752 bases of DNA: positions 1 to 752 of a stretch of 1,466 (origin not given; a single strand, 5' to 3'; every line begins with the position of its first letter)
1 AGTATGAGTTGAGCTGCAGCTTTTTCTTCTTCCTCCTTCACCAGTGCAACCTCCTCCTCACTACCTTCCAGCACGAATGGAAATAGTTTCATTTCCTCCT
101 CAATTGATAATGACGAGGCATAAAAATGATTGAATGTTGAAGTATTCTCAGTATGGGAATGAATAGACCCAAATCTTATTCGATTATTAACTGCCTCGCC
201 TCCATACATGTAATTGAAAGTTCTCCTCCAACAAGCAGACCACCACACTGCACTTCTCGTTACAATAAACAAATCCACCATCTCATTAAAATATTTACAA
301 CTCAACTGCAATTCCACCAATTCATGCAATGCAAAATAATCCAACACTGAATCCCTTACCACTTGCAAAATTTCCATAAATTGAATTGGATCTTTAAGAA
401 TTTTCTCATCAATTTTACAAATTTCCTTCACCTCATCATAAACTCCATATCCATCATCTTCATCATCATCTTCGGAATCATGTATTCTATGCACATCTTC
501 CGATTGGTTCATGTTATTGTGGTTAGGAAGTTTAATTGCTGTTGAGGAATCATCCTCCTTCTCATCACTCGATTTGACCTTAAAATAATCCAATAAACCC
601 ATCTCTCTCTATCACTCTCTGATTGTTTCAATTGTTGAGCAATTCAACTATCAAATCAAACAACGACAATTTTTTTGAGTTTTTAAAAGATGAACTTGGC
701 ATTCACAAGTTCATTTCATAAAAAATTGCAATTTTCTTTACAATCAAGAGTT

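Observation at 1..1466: Tandem, same-strand genes of an F-box/LRR-type 'eukaryotic-like' family in a compact arrangement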

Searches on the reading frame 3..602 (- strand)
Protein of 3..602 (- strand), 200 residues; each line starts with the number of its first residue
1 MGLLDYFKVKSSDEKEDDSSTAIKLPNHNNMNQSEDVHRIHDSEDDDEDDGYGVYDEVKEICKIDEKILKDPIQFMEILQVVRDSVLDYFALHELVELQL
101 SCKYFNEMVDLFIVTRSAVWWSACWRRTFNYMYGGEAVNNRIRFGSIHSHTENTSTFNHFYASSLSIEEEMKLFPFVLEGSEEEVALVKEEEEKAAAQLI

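Call 5: search_protein_families(library=pfam, max_evalue=1, proteins=[window:3-602:-])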
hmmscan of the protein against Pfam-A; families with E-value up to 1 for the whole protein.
seq(200 aa): 1 family
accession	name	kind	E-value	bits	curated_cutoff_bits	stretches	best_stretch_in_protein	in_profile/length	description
PF01900.24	RNase_P_Rpp14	-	0.16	12.6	23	1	71-114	16-60/104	Rpp14/Pop5 family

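Call 8: find_homologous_proteins(query=window:3-602:-, max_evalue=0.01)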
Query seq(200 aa): 264 candidates shared short words with the query, none scored E <= 0.01.

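Call 13: list_cluster_members(proteins=[window:3-602:-, window:827-1147:-, window:827-1135:-, window:1296-1466:-, window:1135-1296:-, window:1135-1248:-, window:827-1147:-])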
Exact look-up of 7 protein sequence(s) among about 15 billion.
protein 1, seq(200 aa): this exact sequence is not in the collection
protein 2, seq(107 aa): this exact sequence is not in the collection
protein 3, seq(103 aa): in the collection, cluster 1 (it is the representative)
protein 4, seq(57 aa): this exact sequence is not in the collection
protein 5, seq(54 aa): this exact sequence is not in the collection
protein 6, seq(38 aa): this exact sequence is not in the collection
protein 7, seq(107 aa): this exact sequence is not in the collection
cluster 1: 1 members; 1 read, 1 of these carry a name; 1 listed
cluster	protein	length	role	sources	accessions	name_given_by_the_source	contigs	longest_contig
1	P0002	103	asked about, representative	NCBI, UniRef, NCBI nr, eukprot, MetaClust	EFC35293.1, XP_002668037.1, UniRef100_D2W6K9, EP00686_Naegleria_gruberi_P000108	predicted protein [Naegleria gruberi] | Predicted protein n=1 Tax=Naegleria gruberi TaxID=5762 RepID=D2W6K9_NAEGR | uncharacterized protein NAEGRDRAFT_77053 [Naegleria gruberi]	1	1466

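Call 14: find_encoding_contigs(protein=P0002, flank=10000)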
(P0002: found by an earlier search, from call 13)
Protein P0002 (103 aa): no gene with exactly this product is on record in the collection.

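Call 23: predict_structure(protein=window:3-602:-)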
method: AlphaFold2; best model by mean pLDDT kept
length: 200 residues; sequences in the alignment: 1
mean_pLDDT: 37.8   pTM: 0.19
mean pLDDT of the five models: 37.8, 36.1, 35.8, 35.3, 34.2
residues with pLDDT >= 90: 0; 70-90: 0; 50-70: 10; < 50: 190
segments of 3 or more residues with pLDDT < 50: 2-45, 50-185, 195-200
pLDDT, mean of each block of 10 residues (from residue 1): 40 38 33 38 48 38 37 40 38 30 35 34 42 34 29 31 38 35 48 47
secondary structure, 60 per line:
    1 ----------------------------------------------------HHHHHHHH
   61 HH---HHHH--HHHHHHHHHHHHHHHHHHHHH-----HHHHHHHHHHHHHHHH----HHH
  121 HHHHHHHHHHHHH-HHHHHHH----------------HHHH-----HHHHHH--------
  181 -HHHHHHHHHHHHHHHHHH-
elements in order: H53-62 H66-69 H72-92 H98-113 H118-133 H135-141 H158-161 H167-172 H182-199

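Call 24: search_protein_representatives(protein=window:3-602:-)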
Query: 200 residues. Proteins with E-value up to 0.001 (for the whole library): 3; up to 1e-10: 3; up to 1e-30: 1. The best 3 are listed.
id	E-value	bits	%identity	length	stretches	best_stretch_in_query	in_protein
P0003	5.9e-119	411.2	99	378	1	1-199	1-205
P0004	2.1e-20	89.7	36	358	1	1-185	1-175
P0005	2.7e-13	66.5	50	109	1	66-129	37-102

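Call 26: find_encoding_contigs(protein=P0003, flank=10000)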
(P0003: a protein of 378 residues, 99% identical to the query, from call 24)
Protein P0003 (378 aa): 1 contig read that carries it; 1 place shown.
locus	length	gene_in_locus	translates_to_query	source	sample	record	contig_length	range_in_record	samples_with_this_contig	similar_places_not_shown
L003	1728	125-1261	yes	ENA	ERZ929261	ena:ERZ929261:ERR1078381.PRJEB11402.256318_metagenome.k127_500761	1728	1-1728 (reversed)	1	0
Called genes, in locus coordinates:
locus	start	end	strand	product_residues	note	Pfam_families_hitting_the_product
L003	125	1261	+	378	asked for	-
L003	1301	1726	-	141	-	?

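Call 27: search_protein_families(library=pfam, max_evalue=1, proteins=[P0003, P0004, P0005])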
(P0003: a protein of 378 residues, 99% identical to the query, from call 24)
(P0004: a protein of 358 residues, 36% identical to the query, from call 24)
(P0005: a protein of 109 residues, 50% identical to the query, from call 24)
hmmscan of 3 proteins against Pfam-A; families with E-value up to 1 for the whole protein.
P0003 (378 aa): 0 families

P0004 (358 aa): 0 families

P0005 (109 aa): 0 families

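Call 28: list_cluster_members(proteins=[P0003, P0004, P0005, P0001])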
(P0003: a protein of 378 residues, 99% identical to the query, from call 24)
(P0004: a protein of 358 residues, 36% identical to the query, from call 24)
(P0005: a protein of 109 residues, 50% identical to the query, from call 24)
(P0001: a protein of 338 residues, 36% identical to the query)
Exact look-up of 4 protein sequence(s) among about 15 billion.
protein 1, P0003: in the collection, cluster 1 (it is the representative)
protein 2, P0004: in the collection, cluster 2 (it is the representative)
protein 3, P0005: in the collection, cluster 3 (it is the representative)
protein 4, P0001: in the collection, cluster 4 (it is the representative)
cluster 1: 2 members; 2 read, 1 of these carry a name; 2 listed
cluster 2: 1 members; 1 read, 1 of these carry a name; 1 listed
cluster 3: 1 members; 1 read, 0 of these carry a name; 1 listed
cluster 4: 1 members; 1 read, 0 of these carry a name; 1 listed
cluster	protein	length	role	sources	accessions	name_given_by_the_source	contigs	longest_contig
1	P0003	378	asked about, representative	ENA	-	-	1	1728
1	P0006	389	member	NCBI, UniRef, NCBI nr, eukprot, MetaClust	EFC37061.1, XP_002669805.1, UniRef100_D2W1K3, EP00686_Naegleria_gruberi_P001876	hypothetical protein NAEGRDRAFT_59851 [Naegleria gruberi] | F-box domain-containing protein n=1 Tax=Naegleria gruberi TaxID=5762 RepID=D2W1K3_NAEGR | uncharacterized protein NAEGRDRAFT_59851 [Naegleria gruberi]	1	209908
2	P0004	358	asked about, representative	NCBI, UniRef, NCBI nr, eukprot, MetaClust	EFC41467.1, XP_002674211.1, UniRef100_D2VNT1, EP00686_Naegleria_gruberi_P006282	predicted protein [Naegleria gruberi] | Predicted protein n=1 Tax=Naegleria gruberi TaxID=5762 RepID=D2VNT1_NAEGR | uncharacterized protein NAEGRDRAFT_70608 [Naegleria gruberi]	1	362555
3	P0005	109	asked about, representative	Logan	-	-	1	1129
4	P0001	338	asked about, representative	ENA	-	-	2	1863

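Call 29: find_encoding_contigs(protein=P0006, flank=10000)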
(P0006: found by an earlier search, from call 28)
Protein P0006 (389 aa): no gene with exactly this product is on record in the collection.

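Call 33: find_homologous_proteins(query=A1, max_evalue=0.01)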
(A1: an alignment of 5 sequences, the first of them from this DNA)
Query A1 (5 sequences) (200 aa, profile of the alignment): 2 proteins with E <= 0.01 among 6152 candidates.
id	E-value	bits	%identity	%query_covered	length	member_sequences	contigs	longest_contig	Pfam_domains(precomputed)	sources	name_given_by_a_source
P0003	1.8e-195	667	95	100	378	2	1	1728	-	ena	-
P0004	5.0e-175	600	35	93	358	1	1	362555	-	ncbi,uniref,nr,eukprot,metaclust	ncbi:predicted protein [Naegleria gruberi]|uniref:Predicted protein n=1 Tax=Naegleria gruberi TaxID=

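Call 34: search_solved_structures(query=A1, max_evalue=10, show_alignments=3)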
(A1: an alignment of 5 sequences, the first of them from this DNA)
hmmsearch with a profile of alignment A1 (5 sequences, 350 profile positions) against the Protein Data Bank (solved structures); distinct sequences matched with E-value up to 10: 70 (the best 60 are shown).
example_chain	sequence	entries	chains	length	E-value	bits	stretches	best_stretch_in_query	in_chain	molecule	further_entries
9uan_B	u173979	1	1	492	0.00045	22.6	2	217-278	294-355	miniGq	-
8jhb_A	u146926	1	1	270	0.019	17.3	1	171-277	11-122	Guanine nucleotide-binding protein G(s) subunit alpha isoforms XLas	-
8jhi_A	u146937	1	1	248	0.073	15.4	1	176-278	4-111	Guanine nucleotide-binding protein G(s) subunit alpha isoforms XLas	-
8hj1_A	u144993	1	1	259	0.094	15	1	189-279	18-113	Guanine nucleotide-binding protein G(s) subunit alpha isoforms short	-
9ldv_A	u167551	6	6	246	0.12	14.7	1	181-276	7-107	Guanine nucleotide-binding protein G(olf) subunit alpha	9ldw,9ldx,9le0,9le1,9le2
8iw1_A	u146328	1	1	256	0.13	14.5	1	183-278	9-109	Guanine nucleotide-binding protein G(i) subunit alpha-1,Guanine nucleotide-binding protein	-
9m0x_A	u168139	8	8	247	0.15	14.4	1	219-278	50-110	Guanine nucleotide-binding protein G(s) subunit alpha isoforms short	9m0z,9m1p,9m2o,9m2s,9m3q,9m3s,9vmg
7xp4_A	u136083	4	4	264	0.16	14.3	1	176-278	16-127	Guanine nucleotide-binding protein G(t) subunit alpha-3 | Guanine nucleotide-binding protein G(s) subunit alpha isoforms short,Guanine nucleotide-bi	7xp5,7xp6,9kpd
9n29_A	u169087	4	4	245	0.16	14.2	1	217-278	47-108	Guanine nucleotide-binding protein Gi chimera (mGsI) | Guanine nucleotide-binding protein G(s) subunit alpha isoforms XLas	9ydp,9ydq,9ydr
9uam_B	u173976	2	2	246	0.17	14.2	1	217-278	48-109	miniGq | mini Gq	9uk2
9lwc_A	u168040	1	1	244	0.17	14.2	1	216-278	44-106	Guanine nucleotide-binding protein G(s) subunit alpha isoforms short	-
8zfz_A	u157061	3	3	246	0.17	14.2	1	182-278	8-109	Guanine nucleotide-binding protein G(s) subunit alpha isoforms short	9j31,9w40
8xjn_A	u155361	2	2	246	0.18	14.1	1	216-278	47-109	Engineered miniGq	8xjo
9k0k_A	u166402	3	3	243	0.18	14.1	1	216-278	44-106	Guanine nucleotide-binding protein G(s) subunit alpha isoforms short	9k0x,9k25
9l79_A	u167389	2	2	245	0.19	14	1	216-278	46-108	Guanine nucleotide-binding protein G(s) subunit alpha isoforms short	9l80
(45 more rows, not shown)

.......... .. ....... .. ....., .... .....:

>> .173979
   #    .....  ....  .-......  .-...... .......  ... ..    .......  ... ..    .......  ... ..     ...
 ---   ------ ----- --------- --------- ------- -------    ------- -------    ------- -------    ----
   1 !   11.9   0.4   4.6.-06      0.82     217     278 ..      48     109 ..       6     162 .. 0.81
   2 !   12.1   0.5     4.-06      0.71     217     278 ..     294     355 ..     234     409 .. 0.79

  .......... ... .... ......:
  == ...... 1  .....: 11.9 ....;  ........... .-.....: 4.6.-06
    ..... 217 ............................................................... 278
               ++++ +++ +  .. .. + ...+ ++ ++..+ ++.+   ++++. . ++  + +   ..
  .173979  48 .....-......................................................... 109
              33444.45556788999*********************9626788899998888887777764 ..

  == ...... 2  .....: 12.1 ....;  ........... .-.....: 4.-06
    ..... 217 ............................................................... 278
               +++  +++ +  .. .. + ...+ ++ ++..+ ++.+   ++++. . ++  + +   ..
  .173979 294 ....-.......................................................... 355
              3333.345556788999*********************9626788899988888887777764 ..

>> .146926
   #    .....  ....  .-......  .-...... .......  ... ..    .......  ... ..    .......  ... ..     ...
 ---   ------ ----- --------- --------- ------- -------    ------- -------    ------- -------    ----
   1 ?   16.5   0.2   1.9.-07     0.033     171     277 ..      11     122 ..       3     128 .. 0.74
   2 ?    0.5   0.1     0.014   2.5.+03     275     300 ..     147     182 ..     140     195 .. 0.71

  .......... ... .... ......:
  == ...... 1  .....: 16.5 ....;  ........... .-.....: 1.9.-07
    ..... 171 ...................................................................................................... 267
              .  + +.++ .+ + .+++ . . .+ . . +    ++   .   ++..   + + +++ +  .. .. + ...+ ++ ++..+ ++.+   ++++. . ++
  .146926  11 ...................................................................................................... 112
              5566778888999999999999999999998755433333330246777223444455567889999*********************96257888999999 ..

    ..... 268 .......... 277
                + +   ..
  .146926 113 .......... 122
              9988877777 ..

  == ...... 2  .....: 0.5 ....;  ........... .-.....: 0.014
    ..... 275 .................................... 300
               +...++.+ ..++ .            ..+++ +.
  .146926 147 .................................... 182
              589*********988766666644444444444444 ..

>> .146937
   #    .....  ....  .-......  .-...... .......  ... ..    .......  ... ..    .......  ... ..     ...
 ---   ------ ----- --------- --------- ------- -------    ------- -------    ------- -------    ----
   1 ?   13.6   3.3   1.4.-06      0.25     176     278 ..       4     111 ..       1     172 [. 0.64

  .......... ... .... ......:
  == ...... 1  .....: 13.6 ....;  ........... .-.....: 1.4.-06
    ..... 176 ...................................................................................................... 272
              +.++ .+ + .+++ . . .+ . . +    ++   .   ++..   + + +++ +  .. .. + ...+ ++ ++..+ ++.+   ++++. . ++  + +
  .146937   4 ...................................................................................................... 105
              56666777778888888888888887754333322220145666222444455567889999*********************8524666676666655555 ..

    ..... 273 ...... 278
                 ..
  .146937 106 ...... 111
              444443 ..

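Call 41: predict_structure(alignment_id=A2)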
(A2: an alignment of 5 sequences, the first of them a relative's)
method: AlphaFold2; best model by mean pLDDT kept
length: 378 residues; sequences in the alignment: 5
mean_pLDDT: 49.0   pTM: 0.44
mean pLDDT of the five models: 49.0, 48.1, 45.7, 43.5, 43.1
residues with pLDDT >= 90: 0; 70-90: 81; 50-70: 68; < 50: 229
segments of 3 or more residues with pLDDT < 50: 1-144, 236-318
pLDDT, mean of each block of 10 residues (from residue 1): 28 29 26 26 27 32 35 40 43 38 37 37 34 35 49 61 64 76 80 77 63 63 75 51 37 30 31 29 38 44 46 45 71 80 82 68 63 77
secondary structure, 60 per line:
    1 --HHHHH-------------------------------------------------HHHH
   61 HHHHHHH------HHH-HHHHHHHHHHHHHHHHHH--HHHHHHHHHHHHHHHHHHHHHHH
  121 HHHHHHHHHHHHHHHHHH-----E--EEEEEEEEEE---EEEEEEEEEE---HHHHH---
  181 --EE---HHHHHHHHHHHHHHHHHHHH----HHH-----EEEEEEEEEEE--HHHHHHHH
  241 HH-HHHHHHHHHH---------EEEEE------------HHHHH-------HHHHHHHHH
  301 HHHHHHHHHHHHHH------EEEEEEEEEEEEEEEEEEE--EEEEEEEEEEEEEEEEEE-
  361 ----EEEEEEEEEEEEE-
elements in order: H3-7 H57-67 H78-95 H98-138 E147-156 E160-169 H173-177 H188-207 E220-230 H233-242 H244-253 E263-267 H280-284 H292-314 E321-339 E342-359 E365-377

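Call 48: find_encoding_contigs(protein=P0004, flank=10000)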
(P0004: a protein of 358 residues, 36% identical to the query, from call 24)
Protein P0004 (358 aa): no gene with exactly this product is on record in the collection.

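Call 49: find_encoding_contigs(protein=P0005, flank=10000)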
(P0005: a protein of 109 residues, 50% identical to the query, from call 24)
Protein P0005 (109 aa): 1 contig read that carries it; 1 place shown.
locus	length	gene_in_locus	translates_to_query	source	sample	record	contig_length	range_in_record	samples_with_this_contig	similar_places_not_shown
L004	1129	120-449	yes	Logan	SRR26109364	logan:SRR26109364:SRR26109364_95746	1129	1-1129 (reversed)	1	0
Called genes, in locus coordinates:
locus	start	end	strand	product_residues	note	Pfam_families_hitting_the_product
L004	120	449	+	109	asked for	-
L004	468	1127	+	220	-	?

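Call 50: find_related_loci(query=A1, collection=metagenome_contigs, flank=10000)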
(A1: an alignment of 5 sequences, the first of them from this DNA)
Query A1 (200 aa) in metagenome_contigs; peptide patterns used: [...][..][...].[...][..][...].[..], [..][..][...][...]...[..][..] (x = any residue, [..] = any of these).
600 stretches matched a pattern, but none encodes a relative of the query by tblastn (E <= 1e-3).

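Call 58: find_related_loci(query=A1, collection=viral_contigs, flank=5000)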
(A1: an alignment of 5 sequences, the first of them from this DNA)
Query A1 (200 aa) in viral_contigs; peptide patterns used: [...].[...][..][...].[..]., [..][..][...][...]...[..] (x = any residue, [..] = any of these).
197 stretches matched a pattern, but none encodes a relative of the query by tblastn (E <= 1e-3).
